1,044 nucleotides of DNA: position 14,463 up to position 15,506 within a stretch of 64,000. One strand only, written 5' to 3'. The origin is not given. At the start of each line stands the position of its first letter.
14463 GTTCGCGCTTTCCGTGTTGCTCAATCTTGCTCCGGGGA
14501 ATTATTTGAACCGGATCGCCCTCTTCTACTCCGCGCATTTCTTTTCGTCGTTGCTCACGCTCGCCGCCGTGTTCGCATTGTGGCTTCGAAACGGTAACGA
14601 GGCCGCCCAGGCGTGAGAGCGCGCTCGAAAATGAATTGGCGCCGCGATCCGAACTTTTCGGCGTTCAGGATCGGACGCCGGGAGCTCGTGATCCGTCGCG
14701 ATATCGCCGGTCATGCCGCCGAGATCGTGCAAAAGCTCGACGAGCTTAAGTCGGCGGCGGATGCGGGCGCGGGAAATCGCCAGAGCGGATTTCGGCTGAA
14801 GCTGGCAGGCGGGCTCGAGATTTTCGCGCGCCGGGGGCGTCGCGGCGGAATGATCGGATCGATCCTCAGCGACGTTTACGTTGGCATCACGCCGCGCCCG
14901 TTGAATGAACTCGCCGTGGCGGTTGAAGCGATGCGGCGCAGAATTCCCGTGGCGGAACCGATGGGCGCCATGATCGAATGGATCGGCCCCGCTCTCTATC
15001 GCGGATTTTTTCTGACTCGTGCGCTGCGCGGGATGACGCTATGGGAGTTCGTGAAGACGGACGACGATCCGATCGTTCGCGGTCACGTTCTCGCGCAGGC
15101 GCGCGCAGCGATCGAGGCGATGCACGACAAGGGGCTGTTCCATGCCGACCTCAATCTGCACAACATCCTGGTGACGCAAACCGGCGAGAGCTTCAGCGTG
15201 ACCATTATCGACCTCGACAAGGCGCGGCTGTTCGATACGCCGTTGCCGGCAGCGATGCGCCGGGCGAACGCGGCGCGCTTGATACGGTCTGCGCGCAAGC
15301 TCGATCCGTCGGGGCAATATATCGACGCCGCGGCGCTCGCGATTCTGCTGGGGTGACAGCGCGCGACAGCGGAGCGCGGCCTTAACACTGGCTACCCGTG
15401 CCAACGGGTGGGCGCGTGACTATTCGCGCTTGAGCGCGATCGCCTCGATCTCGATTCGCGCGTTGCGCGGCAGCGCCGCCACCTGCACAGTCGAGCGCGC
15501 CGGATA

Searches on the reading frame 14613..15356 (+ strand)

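Call 13: search_protein_families(library=pfam, proteins=[window:14613-15356:+], max_evalue=0.00001)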
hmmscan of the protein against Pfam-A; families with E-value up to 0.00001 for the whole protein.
window:14613-15356:+ (247 aa): 1 family
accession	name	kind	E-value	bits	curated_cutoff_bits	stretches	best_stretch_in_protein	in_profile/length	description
PF06293.20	Kdo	-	7.6e-18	65.1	21.3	1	72-231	32-194/207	Lipopolysaccharide kinase (Kdo/WaaP) family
